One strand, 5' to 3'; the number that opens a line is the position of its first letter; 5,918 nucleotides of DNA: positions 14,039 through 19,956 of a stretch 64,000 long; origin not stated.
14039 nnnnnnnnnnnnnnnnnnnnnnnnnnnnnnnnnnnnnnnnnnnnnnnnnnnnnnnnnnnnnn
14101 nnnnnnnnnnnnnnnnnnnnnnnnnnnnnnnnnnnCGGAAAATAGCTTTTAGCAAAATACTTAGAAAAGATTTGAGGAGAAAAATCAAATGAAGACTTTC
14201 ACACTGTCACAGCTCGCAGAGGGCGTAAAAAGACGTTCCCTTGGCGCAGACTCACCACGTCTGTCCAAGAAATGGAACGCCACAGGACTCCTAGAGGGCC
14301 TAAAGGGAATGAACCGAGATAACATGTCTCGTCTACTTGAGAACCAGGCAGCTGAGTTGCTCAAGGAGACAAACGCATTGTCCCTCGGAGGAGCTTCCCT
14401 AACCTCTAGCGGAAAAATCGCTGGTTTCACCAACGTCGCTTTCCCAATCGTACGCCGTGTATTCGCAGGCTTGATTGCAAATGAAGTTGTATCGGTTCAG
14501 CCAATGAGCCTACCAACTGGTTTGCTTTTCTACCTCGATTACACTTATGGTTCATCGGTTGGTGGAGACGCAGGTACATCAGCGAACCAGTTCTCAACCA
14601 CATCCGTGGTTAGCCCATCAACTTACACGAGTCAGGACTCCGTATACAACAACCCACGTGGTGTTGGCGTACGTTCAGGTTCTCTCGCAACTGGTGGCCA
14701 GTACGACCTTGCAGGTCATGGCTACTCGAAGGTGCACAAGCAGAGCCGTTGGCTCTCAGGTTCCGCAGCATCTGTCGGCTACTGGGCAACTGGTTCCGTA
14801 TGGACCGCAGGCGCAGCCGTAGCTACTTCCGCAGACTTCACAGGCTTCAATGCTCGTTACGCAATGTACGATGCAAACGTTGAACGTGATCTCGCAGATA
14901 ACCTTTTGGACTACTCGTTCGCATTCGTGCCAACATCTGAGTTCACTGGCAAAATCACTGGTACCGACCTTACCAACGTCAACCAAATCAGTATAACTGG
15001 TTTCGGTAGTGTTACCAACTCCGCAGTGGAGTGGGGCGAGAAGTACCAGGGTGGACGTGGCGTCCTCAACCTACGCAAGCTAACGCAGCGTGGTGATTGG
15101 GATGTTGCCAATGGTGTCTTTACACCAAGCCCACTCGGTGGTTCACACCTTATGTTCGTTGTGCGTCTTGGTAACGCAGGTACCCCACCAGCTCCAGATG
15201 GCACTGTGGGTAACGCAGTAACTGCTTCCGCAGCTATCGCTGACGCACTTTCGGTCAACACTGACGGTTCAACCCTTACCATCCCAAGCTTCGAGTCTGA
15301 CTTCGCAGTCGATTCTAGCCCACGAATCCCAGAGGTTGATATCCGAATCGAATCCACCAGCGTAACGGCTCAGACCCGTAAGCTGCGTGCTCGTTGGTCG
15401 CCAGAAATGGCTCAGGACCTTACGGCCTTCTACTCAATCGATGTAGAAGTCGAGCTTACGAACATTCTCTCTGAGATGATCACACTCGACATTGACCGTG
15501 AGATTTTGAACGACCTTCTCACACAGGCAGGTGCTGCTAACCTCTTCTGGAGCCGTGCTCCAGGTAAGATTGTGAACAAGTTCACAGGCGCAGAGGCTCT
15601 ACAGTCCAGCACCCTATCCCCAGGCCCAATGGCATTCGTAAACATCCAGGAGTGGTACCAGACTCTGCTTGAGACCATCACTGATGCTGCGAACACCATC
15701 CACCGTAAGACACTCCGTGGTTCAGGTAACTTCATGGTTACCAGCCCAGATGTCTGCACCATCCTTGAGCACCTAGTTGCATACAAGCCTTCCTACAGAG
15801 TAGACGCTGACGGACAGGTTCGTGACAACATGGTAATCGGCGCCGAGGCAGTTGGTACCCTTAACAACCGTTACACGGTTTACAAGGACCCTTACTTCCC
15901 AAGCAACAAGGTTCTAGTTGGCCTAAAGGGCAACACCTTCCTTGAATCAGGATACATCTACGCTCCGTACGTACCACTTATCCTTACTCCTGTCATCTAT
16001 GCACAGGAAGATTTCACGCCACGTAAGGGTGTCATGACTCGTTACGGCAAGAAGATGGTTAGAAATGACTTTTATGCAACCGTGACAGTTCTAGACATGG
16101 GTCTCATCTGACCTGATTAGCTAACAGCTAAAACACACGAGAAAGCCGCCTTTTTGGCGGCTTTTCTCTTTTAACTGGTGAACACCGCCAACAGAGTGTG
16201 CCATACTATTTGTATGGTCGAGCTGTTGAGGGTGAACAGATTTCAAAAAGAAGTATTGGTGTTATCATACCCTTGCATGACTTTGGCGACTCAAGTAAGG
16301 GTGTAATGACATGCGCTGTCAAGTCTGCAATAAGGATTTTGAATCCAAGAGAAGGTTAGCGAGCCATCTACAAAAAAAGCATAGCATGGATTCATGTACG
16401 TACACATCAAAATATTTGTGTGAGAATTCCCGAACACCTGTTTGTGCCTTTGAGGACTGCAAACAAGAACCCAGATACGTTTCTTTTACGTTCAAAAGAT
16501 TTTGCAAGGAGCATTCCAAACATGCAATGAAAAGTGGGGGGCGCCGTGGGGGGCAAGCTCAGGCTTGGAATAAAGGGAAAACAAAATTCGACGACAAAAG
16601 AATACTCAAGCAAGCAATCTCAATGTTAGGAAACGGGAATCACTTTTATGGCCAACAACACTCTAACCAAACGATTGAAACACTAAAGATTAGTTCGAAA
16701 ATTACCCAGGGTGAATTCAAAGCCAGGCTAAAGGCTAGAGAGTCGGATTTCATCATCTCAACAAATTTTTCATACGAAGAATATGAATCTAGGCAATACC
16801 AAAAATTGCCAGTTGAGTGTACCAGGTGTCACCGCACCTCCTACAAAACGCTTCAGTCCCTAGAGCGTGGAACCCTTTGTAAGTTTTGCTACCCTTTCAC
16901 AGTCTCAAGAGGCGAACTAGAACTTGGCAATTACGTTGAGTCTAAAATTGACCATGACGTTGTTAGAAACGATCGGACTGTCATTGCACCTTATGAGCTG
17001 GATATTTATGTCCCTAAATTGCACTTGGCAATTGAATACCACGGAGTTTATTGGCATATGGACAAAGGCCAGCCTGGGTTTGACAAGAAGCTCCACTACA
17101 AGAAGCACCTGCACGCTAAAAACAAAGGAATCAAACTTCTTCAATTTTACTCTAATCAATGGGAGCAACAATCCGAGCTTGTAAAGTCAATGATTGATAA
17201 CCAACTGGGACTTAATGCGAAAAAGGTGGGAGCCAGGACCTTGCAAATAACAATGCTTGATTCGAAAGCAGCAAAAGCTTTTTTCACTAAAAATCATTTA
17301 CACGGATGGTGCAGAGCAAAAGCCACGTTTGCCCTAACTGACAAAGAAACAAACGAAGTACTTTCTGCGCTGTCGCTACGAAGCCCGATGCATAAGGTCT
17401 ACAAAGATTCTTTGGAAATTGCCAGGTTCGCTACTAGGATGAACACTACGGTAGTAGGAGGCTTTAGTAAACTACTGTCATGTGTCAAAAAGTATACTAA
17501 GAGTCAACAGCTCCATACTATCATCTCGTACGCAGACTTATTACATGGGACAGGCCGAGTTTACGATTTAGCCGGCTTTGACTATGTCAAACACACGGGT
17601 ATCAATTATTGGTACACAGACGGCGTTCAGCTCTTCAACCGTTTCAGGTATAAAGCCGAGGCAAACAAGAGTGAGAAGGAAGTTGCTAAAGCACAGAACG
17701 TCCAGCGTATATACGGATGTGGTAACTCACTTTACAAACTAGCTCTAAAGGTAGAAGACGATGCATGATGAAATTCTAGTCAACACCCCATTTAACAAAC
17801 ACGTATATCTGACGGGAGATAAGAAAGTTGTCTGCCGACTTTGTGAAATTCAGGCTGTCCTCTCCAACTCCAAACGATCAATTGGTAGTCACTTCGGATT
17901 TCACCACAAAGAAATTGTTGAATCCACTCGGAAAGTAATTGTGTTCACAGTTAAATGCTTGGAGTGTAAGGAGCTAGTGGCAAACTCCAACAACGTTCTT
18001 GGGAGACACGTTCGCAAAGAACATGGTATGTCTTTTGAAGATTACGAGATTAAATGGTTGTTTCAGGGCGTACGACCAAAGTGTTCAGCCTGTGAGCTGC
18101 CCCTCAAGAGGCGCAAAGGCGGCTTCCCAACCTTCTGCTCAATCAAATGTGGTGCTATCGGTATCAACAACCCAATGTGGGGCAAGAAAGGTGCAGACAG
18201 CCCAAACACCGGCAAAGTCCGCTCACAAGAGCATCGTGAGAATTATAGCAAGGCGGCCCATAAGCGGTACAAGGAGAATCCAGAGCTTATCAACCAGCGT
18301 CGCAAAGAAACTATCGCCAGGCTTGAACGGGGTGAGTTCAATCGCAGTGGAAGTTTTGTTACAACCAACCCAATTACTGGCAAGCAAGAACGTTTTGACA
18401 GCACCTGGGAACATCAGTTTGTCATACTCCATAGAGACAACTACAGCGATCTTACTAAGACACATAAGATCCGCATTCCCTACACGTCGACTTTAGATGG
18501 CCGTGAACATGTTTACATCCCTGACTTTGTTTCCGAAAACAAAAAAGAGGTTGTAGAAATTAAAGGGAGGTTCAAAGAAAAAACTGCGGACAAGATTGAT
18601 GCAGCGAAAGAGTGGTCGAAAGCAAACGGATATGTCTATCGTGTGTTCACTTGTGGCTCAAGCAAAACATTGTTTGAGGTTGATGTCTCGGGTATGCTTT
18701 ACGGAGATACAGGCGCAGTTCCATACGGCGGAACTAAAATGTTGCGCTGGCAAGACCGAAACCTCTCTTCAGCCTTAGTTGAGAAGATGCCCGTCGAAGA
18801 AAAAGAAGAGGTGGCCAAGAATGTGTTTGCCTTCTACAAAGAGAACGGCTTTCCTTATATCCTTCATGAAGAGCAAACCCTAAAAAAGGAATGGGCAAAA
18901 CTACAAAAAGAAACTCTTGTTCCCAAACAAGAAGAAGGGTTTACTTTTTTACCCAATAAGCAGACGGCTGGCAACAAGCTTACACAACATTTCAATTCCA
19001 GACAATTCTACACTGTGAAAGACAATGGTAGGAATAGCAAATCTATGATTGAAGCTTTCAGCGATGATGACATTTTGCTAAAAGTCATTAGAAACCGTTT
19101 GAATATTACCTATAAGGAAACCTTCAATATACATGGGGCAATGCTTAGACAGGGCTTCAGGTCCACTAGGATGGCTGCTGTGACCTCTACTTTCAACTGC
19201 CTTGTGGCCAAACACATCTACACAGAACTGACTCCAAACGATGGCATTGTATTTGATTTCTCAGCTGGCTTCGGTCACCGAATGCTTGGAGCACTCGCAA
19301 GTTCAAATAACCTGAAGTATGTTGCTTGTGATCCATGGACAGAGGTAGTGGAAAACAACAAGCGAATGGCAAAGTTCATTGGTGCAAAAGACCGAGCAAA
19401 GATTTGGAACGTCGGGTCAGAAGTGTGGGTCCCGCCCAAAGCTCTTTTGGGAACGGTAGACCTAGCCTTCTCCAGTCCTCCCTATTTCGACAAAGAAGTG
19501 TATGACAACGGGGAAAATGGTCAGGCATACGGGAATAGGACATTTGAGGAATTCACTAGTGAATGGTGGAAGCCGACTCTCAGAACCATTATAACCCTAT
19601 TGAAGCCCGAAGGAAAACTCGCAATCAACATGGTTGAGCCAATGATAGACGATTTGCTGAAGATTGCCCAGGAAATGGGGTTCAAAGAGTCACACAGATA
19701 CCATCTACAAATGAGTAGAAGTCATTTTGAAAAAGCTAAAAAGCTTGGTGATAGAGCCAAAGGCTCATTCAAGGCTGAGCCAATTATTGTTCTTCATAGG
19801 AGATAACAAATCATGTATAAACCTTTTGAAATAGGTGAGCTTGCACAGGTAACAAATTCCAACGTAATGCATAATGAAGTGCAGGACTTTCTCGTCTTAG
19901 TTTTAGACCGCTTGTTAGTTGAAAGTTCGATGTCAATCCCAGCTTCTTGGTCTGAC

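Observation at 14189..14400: Major capsid protein N-terminal region resembles the type-A leader and carries several L-x-E sites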

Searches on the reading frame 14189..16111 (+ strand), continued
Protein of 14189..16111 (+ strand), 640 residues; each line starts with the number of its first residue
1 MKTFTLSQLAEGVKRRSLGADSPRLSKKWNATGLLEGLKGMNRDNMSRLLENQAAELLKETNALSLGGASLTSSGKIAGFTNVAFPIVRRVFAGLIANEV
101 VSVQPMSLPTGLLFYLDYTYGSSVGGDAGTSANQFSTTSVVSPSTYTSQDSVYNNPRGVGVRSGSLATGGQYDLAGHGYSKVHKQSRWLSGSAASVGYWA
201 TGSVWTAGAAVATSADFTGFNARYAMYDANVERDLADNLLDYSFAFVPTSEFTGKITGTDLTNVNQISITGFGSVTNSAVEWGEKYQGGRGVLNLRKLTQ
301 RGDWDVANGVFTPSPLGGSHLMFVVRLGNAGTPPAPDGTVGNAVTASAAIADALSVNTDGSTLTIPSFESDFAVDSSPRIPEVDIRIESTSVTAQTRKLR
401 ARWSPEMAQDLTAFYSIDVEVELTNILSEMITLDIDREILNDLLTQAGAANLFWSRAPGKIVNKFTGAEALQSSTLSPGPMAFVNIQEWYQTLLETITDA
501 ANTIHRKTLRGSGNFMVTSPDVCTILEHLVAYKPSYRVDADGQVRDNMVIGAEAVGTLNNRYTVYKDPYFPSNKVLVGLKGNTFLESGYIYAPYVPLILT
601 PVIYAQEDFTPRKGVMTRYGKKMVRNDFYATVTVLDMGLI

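Call 64: find_encoding_contigs(protein=P0298, flank=6000, max_places=10)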
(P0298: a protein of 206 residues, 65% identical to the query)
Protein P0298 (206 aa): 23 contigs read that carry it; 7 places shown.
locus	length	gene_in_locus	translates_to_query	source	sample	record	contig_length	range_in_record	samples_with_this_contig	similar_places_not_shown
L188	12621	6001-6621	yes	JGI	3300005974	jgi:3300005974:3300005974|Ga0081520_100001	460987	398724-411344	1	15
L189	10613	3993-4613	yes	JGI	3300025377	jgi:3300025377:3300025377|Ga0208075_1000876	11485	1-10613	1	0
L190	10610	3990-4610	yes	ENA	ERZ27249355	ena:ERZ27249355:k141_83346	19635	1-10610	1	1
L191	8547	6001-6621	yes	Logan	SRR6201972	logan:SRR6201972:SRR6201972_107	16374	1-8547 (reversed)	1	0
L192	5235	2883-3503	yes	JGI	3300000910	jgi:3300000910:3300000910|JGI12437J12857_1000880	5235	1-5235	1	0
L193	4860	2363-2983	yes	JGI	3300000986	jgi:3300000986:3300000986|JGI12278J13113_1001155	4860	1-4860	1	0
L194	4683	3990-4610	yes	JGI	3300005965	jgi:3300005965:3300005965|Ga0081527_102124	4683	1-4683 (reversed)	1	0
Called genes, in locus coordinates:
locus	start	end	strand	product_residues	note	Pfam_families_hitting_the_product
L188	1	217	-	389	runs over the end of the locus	-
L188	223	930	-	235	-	-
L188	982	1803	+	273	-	PF01541:GIY-YIG, PF07460:NUMOD3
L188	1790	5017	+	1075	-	PF14890:Intein_splicing, PF13392:HNH_3 (faint), PF07230:Portal_T4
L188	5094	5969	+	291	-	-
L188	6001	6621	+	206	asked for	PF03420:Peptidase_S77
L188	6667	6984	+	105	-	PF00085:Thioredoxin, PF13899:Thioredoxin_7 (weak), PF14595:Thioredoxin_9 (weak), PF13098:Thioredoxin_2, PF13905:Thioredoxin_8 (weak)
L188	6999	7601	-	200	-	PF01467:CTP_transf_like (faint)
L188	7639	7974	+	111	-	-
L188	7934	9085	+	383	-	-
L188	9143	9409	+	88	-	-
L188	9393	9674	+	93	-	-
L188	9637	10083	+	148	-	-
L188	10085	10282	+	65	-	-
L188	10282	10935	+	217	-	-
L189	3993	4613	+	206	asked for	PF03420:Peptidase_S77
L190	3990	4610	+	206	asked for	PF03420:Peptidase_S77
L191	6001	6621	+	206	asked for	PF03420:Peptidase_S77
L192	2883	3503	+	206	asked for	PF03420:Peptidase_S77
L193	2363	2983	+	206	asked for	PF03420:Peptidase_S77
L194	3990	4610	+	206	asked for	PF03420:Peptidase_S77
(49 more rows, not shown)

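Call 76: find_encoding_contigs(protein=P0002, flank=10000, max_places=3)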
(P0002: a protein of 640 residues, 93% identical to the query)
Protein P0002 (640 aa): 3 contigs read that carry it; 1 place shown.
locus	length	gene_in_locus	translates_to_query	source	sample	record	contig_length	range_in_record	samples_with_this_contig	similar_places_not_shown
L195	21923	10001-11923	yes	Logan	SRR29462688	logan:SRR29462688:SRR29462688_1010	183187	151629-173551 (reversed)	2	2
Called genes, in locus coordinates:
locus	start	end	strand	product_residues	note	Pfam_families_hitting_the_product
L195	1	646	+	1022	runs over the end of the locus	-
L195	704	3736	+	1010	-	-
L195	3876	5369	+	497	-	-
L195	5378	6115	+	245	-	-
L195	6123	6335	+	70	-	-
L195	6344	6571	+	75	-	-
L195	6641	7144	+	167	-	-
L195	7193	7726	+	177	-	-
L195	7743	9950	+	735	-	-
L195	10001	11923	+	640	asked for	PF07068:Gp23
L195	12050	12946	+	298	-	PF01541:GIY-YIG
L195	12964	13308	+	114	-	-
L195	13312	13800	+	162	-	-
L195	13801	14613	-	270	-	PF23802:DUF7178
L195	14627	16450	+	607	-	PF26898:Phage_L5_Gp81 (faint)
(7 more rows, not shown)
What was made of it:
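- The 93%-identical sister phage has the window's gene order (call 76).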

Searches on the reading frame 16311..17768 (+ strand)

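Call 7: search_protein_families(library=phrogs, proteins=[window:16311-17768:+], max_evalue=0.001)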
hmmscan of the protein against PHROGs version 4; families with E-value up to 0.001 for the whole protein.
window:16311-17768:+ (485 aa): 4 families
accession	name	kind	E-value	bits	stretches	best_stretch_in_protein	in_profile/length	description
phrog_3339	-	DNA, RNA and nucleotide metabolism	1e-65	223.8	1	111-477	171-533/536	homing endonuclease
phrog_559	-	DNA, RNA and nucleotide metabolism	7.5e-62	210.9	1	2-479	113-601/607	HNH endonuclease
phrog_29804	-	unknown function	8.7e-32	111.7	1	124-450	180-486/534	-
phrog_21964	-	DNA, RNA and nucleotide metabolism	0.00089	19.9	0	69-122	43-96/244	HNH endonuclease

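Call 8: search_protein_families(library=pfam, proteins=[window:16311-17768:+], max_evalue=0.001)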
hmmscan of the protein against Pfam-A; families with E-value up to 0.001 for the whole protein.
window:16311-17768:+ (485 aa): 1 family
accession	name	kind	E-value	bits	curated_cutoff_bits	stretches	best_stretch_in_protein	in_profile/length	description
PF25680.1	Mom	-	3.3e-06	27.3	27.1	1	365-462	66-165/202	Mom protein family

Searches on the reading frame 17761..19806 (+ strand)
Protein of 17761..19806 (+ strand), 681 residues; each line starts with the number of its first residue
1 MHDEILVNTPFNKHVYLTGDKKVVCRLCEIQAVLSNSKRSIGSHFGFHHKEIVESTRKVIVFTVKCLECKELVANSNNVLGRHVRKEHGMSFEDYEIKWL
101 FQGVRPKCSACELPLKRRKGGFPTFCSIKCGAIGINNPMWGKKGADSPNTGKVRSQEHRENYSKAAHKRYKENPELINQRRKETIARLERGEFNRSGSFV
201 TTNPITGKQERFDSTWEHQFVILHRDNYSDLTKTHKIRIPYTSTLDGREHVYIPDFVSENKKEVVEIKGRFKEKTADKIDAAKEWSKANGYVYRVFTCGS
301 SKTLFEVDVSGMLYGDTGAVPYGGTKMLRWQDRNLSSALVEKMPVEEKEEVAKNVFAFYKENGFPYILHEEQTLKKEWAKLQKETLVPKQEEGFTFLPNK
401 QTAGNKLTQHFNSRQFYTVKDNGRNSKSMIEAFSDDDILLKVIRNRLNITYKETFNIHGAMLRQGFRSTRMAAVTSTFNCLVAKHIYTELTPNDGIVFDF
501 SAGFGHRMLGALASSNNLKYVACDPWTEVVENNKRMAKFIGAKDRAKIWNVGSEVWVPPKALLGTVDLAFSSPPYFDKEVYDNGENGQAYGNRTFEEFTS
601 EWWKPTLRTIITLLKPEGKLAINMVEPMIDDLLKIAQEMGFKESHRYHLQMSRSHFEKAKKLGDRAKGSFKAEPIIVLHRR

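Call 7: search_protein_families(library=phrogs, proteins=[window:17761-19806:+], max_evalue=0.001)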
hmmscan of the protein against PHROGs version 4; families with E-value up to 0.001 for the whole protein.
window:17761-19806:+ (681 aa): 8 families
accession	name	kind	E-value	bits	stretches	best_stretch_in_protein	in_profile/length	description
phrog_15427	-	DNA, RNA and nucleotide metabolism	1.8e-13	51.8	1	136-297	96-249/270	endonuclease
phrog_12517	-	unknown function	1.4e-12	48.4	1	460-615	70-225/316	-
phrog_22417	-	unknown function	3.5e-09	37.7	1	180-294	140-251/291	-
phrog_945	-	DNA, RNA and nucleotide metabolism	5.1e-08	33.8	1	208-284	10-79/145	endonuclease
phrog_218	-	connector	8.8e-07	30.1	1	199-280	8-98/148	head closure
phrog_15137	-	DNA, RNA and nucleotide metabolism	2.2e-05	25.1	1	155-294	79-212/236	endonuclease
phrog_22215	-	unknown function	9.5e-05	23.2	1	153-297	154-299/324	-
phrog_498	-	other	0.00017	21.2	1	548-616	456-522/633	DNA methyltransferase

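Call 8: search_protein_families(library=pfam, proteins=[window:17761-19806:+], max_evalue=0.001)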
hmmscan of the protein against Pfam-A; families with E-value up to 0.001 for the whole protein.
window:17761-19806:+ (681 aa): 2 families
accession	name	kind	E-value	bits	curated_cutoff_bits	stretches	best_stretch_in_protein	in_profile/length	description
PF08722.17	Tn7_TnsA-like_N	-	1.4e-06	29.2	26.5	1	237-297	12-84/85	TnsA-like endonuclease N terminal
PF01555.25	N6_N4_Mtase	-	5e-05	23.8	26.7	1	566-652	1-83/221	DNA methylase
